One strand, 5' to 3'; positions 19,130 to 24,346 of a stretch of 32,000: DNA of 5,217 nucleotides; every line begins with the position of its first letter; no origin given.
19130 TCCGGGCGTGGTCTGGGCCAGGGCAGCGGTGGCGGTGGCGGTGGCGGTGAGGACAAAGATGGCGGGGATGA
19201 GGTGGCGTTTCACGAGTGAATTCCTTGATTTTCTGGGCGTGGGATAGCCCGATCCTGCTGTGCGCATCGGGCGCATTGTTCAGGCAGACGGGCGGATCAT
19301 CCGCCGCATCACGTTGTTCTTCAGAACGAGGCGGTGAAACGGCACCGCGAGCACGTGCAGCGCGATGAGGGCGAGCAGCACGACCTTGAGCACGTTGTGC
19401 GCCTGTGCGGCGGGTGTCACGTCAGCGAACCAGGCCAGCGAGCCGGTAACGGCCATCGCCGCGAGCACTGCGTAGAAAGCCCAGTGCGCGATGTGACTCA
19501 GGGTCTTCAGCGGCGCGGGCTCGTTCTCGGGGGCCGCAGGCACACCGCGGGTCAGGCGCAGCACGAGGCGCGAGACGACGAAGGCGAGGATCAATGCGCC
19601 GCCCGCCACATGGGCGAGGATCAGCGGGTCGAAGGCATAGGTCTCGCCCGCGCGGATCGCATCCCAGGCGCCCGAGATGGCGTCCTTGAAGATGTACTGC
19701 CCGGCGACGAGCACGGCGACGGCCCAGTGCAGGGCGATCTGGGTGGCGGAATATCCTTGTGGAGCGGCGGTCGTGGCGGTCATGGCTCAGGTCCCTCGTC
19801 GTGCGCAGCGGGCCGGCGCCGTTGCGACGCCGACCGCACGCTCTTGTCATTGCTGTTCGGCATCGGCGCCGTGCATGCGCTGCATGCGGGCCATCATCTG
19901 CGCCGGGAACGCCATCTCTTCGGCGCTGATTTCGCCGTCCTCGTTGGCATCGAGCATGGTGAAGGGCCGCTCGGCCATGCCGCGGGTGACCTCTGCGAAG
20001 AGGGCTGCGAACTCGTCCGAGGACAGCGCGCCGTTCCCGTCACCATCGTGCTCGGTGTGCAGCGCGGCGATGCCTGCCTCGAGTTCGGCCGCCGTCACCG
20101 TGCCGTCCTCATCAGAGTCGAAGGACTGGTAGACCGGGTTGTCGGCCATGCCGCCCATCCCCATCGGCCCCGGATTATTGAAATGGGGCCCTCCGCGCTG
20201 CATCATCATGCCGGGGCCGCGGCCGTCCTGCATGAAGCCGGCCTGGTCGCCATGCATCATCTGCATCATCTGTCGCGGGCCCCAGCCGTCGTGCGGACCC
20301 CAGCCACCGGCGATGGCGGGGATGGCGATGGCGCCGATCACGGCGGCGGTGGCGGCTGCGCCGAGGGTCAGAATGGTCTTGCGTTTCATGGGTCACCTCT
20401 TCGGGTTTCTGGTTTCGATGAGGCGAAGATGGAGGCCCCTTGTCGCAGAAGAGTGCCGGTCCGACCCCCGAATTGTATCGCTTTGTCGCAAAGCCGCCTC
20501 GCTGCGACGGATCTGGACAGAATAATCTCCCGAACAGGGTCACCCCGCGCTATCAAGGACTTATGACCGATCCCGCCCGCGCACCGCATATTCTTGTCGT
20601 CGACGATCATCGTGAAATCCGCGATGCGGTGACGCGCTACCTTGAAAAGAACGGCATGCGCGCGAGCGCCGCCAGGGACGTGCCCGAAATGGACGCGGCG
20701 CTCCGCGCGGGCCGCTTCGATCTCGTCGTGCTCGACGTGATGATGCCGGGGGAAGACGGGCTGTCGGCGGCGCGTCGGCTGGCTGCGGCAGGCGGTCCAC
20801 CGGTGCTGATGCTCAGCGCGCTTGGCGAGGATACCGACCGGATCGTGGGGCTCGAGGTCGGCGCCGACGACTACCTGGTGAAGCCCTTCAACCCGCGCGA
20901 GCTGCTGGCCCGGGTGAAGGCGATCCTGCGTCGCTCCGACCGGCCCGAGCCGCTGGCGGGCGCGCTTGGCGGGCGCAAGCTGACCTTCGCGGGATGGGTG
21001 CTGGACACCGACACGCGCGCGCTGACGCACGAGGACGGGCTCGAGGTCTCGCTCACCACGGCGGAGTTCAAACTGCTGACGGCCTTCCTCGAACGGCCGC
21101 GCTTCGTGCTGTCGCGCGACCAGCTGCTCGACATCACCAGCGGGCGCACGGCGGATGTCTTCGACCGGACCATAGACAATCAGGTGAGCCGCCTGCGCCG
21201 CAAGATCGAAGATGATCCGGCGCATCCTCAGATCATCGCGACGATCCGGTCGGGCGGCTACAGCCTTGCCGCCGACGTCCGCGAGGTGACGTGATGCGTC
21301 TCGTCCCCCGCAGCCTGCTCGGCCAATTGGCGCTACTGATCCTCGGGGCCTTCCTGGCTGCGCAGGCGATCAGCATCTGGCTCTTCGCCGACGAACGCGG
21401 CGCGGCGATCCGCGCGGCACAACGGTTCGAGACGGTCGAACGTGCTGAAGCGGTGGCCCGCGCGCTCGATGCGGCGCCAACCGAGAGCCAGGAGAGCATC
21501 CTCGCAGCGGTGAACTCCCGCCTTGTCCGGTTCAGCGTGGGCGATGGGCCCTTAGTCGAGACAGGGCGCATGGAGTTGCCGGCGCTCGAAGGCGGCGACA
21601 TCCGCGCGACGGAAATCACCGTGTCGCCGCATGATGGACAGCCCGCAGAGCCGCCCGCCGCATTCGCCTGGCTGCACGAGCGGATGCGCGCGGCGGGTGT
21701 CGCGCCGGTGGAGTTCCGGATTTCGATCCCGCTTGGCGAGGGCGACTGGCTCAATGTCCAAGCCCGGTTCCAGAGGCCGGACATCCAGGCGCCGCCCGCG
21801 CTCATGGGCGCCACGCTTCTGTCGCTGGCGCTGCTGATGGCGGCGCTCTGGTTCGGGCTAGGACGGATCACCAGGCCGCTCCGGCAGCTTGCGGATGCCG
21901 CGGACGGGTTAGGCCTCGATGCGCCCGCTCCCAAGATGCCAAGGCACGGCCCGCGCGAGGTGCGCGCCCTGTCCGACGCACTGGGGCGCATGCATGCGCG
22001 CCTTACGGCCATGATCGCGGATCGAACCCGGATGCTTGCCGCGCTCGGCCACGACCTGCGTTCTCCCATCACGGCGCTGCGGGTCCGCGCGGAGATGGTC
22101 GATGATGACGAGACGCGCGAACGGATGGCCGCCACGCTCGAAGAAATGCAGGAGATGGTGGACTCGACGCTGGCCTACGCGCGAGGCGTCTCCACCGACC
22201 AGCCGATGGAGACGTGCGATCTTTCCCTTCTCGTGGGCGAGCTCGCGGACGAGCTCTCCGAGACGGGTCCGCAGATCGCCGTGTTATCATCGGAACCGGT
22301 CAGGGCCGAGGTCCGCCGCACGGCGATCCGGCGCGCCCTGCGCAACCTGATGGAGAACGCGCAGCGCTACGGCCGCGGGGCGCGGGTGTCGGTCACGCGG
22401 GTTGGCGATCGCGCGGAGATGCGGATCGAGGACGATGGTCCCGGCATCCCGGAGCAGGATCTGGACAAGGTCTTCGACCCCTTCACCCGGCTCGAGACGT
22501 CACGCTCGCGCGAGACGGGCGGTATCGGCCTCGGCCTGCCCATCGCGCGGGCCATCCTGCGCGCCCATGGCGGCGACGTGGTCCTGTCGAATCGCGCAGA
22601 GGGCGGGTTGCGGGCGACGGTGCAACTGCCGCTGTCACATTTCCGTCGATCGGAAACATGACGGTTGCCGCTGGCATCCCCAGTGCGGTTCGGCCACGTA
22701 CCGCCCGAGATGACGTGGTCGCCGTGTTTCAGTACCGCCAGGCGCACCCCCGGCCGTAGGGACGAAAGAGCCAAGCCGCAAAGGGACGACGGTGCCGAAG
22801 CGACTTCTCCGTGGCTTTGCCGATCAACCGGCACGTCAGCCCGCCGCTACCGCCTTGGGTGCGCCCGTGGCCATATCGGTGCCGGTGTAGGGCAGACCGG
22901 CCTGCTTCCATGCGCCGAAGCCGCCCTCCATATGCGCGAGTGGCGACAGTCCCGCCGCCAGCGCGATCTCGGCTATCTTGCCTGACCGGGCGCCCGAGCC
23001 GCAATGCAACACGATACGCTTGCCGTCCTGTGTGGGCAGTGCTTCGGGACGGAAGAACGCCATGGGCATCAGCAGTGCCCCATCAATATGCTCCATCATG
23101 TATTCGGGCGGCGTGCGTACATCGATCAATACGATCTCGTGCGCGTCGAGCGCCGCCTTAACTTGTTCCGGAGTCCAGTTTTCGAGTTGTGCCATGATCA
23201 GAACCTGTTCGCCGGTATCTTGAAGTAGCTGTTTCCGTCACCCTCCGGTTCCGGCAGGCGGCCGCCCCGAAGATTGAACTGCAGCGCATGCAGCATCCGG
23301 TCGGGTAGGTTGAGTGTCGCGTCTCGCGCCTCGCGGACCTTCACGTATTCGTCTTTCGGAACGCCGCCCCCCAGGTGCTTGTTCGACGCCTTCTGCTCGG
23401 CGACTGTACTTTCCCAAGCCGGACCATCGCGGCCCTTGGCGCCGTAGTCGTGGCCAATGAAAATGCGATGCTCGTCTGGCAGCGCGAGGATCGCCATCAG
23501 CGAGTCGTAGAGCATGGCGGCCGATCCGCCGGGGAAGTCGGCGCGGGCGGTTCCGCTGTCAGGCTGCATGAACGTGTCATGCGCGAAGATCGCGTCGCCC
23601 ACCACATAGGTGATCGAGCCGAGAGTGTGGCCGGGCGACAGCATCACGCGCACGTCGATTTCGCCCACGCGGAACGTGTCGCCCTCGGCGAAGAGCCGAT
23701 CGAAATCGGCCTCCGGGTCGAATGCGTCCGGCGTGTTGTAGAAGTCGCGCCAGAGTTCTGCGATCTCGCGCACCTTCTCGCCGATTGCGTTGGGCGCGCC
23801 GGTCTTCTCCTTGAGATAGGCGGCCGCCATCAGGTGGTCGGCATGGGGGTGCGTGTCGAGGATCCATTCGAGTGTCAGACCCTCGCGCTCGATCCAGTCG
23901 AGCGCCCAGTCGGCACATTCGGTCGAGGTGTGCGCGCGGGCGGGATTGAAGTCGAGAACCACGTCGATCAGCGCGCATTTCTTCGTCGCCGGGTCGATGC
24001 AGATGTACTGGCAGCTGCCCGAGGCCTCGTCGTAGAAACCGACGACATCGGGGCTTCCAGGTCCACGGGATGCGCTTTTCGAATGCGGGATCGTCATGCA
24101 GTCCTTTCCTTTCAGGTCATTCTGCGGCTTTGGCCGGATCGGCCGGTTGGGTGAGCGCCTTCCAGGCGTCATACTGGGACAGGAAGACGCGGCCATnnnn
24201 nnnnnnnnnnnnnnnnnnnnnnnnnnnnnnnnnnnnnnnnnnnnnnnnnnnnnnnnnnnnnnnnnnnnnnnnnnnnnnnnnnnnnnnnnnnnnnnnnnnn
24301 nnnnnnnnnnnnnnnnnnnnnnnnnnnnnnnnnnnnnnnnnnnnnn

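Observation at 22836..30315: Nine-gene co-directional sulfide/persulfide oxidation and sulfur-trafficking operon of unusual composition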

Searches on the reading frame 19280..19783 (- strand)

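Call 50: search_protein_families(library=pfam, proteins=[window:19280-19783:-], max_evalue=0.001)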
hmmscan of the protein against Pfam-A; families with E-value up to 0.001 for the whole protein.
window:19280-19783:- (167 aa): 1 family
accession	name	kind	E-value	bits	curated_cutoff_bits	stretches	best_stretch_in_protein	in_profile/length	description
PF01292.26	Ni_hydr_CYTB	-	8e-19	68.5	30.1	1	11-164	2-178/179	Prokaryotic cytochrome b561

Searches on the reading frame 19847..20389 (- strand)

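Call 50: search_protein_families(library=pfam, proteins=[window:19847-20389:-], max_evalue=0.001)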
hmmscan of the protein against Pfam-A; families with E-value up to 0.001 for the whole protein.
window:19847-20389:- (180 aa): 4 families
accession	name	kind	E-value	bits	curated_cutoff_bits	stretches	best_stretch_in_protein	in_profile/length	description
PF13202.12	EF-hand_5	-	3.9e-11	42.3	25.9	0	143-159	5-21/25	EF hand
PF00036.39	EF-hand_1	-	6.1e-11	41.5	25.4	0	88-109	7-28/29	EF hand domain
PF13405.12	EF-hand_6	-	9.7e-11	40.9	25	0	87-109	6-28/30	EF-hand domain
PF13499.12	EF-hand_7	-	2.5e-07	31.4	30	1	86-160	7-63/67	EF-hand domain pair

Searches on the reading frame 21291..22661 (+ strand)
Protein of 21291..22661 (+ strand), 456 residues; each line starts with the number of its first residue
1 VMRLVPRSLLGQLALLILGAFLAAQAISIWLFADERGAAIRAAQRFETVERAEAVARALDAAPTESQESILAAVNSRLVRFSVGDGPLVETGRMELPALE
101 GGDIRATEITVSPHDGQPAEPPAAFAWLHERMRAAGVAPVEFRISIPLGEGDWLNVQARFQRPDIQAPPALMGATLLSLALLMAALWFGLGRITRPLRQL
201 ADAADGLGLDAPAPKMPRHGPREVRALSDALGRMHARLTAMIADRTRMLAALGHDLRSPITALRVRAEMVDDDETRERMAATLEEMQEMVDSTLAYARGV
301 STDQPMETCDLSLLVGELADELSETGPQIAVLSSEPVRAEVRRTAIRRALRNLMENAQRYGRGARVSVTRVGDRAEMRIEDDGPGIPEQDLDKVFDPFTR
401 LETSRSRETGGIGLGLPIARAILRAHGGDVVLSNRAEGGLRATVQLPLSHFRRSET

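Call 50: search_protein_families(library=pfam, proteins=[window:21291-22661:+], max_evalue=0.001)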
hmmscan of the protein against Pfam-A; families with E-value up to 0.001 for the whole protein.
window:21291-22661:+ (456 aa): 3 families
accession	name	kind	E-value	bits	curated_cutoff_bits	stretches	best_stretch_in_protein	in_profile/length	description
PF02518.31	HATPase_c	-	1.5e-25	90.2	26.4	1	344-449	4-110/111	Histidine kinase-, DNA gyrase B-, and HSP90-like ATPase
PF00512.31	HisKA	-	3.5e-08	33.8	26.9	1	245-298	2-62/66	His Kinase A (phospho-acceptor) domain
PF00672.30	HAMP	-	0.00033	21.3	25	1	191-239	4-52/53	HAMP domain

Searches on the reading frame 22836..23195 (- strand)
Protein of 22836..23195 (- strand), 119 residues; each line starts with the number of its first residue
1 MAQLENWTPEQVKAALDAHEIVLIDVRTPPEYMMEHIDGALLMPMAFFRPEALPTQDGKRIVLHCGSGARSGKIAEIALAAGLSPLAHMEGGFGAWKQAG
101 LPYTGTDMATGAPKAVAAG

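Call 3: search_protein_families(library=pfam, proteins=[window:22836-23195:-], max_evalue=0.01)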
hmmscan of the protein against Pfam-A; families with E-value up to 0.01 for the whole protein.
window:22836-23195:- (119 aa): 1 family
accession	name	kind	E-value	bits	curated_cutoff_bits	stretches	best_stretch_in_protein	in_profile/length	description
PF00581.25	Rhodanese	-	3e-16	60.2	22.2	1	8-99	1-102/102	Rhodanese-like domain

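Call 5: search_protein_families(library=ncbifam, proteins=[window:22836-23195:-], max_evalue=0.001)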
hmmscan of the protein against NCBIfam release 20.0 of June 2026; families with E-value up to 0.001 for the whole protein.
window:22836-23195:- (119 aa): 13 families
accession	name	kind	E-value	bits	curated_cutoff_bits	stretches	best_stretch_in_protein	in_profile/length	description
NF005902.0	PRK07878.1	equivalog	1.9e-14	53.3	647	1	7-98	289-383/392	adenylyltransferase/sulfurtransferase MoeZ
NF006444.0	PRK08762.1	equivalog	1.2e-13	50.5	449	1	4-108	14-119/387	molybdopterin-synthase adenylyltransferase MoeB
NF045521.1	rhoda_near_glyco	subfamily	1.5e-10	41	145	1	11-102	24-114/144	rhodanese homology domain-containing protein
NF005646.0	PRK07411.1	equivalog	2.2e-10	40.2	633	1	3-98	280-381/390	molybdopterin-synthase adenylyltransferase MoeB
NF008750.0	PRK11784.1-2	equivalog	6.8e-08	32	241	1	11-45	6-40/346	tRNA 2-selenouridine(34) synthase MnmH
NF001195.0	PRK00162.1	equivalog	8.3e-08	32.5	102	1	1-102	1-102/108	thiosulfate sulfurtransferase GlpE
NF041203.1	rhodanese_LYCAU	equivalog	1.6e-07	31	115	1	5-103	21-123/126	rhodanese-related (seleno)protein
NF001133.1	PRK00142.1-1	equivalog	5.4e-07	29.4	170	1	8-93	109-200/229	oxygen-dependent tRNA uridine(34) hydroxylase TrhO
NF045694.1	seleno_TsoB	exception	3.8e-06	25.3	805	1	17-109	58-162/572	rhodanese/DsbD fusion-like selenoprotein TsoB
NF007627.0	PRK10287.1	equivalog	1.1e-05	25.6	102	1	23-88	23-90/104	thiosulfate sulfurtransferase PspE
TIGR03167.1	tRNA_sel_U_synt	equivalog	1.8e-05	24.3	219.75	0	21-45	3-27/311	tRNA 2-selenouridine(34) synthase MnmH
TIGR02981.1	phageshock_pspE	exception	2e-05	24.8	126.3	1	23-89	21-89/101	thiosulfate sulfurtransferase PspE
NF008752.0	PRK11784.1-4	equivalog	0.00024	20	266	0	22-45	20-43/357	tRNA 2-selenouridine(34) synthase MnmH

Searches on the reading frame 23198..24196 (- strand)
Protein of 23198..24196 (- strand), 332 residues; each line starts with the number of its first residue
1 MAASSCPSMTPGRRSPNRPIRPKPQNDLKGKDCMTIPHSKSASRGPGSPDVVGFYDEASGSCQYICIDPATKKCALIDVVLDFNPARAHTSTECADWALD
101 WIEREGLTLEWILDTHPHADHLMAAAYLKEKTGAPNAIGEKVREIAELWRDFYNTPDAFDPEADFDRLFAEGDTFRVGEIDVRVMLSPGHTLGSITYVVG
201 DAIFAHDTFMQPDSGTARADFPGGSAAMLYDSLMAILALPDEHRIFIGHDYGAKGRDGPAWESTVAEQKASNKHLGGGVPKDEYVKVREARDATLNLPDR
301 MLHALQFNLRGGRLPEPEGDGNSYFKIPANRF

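Call 3: search_protein_families(library=pfam, proteins=[window:23198-24196:-], max_evalue=0.01)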
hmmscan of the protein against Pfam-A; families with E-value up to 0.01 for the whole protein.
window:23198-24196:- (332 aa): 1 family
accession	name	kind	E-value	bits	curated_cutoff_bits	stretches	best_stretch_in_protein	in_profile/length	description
PF00753.33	Lactamase_B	-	1.5e-13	51.5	22.7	1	70-249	13-196/196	Metallo-beta-lactamase superfamily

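Call 5: search_protein_families(library=ncbifam, proteins=[window:23198-24196:-], max_evalue=0.001)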
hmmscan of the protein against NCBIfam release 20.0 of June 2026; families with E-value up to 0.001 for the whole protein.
window:23198-24196:- (332 aa): 16 families
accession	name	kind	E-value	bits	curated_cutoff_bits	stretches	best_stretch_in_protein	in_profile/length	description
NF040641.1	bifunc_ST_SDO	equivalog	1.7e-130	435.7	625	1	48-332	141-423/423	bifunctional sulfur transferase/dioxygenase Blh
TIGR03413.1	GSH_gloB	equivalog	5.4e-20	71.8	200.8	1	97-253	32-168/248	hydroxyacylglutathione hydrolase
NF033105.1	bla_subclass_B3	equivalog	5e-13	48.9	240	1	110-199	63-155/257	subclass B3 metallo-beta-lactamase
NF012229.1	bla_class_B_core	domain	5.2e-13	49.4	100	1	99-198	42-137/139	metallo-beta-lactamase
NF041804.1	MBL_fold_SolJ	exception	1.2e-12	47.5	350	1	108-252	53-181/224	solanimycin biosynthesis MBL-fold hydrolase SolJ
NF007597.0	PRK10241.1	equivalog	4.3e-11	42.6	421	1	165-252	85-168/251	hydroxyacylglutathione hydrolase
NF033106.1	blaL1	exception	2.8e-07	29.8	560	1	108-201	97-192/290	L1 family subclass B3 metallo-beta-lactamase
NF000469.2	CAR_gen_B3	exception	7.2e-06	25.2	500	1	110-199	114-204/311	CAR family subclass B3 metallo-beta-lactamase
NF012140.0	blaBJP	exception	1.3e-05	24.2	600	1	109-197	94-184/294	BJP family subclass B3 metallo-beta-lactamase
NF000427.2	blaCAU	exception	2.3e-05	23.8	500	1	111-198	68-157/262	CAU/MBL1b family subclass B3 metallo-beta-lactamase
NF000457.2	blaPEDO-1_fam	exception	4.2e-05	23.1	550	1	110-199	92-184/286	PEDO-1 family subclass B3 metallo-beta-lactamase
NF000459.2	blaSPG-1_fam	exception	6.7e-05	22.1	550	1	110-198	91-179/285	SPG-1 family subclass B3 metallo-beta-lactamase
NF047896.1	blaMIM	exception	0.00011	21.6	640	1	108-216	108-222/306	MIM family subclass B3 metallo-beta-lactamase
NF000438.2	blaPOM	exception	0.00012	21.4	610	1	109-201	96-190/286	POM family subclass B3 metallo-beta-lactamase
NF040644.1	blaPAM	exception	0.00073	18.7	615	0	109-201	96-190/287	PAM family subclass B3 metallo-beta-lactamase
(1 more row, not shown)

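Call 10: search_solved_structures(query=window:23198-24097:-, max_evalue=0.00001)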
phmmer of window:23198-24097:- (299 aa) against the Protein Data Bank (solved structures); distinct sequences matched with E-value up to 0.00001: 29.
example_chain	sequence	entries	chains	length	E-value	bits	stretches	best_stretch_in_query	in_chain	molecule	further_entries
9g8t_A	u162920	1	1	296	2.3e-79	270.2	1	15-299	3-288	Metallo-beta-lactamase domain-containing protein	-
4ysk_A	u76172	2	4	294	2.7e-74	253.5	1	18-298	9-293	Beta-lactamase domain protein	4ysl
4efz_A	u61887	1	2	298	4.4e-73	249.5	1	12-297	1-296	Metallo-beta-lactamase family protein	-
4ysb_A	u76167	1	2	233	5e-27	98.3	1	138-286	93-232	Metallo-beta-lactamase family protein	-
9rhq_A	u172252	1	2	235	1.5e-22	83.6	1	63-280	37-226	Metallo-beta-lactamase family protein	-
8zbd_A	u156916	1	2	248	2.9e-17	66.2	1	23-282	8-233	MBL fold metallo-hydrolase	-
2gcu_A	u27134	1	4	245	4.3e-13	52.5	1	60-222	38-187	Putative hydroxyacylglutathione hydrolase 3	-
4chl_A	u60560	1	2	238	6.5e-13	51.9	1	31-279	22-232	PERSULFIDE DIOXYGENASE ETHE1, MITOCHONDRIAL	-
5ve3_B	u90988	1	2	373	2.4e-12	50.1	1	21-252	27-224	BpPRF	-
5ve4_A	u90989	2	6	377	2.4e-12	50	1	21-252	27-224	BpPRF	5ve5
1xm8_A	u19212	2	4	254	5.1e-11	45.7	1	63-220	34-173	glyoxalase II | Putative hydroxyacylglutathione hydrolase 2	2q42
2xf4_A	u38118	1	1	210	5.9e-11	45.5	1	68-216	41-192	HYDROXYACYLGLUTATHIONE HYDROLASE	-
7ev5_A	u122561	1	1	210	2.5e-08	36.8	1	63-216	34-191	Lactamase_B domain-containing protein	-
2qed_A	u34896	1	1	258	6.9e-08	35.4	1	132-219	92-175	Hydroxyacylglutathione hydrolase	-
5wcm_A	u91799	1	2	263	2.6e-07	33.5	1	76-164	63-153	Blr6230 protein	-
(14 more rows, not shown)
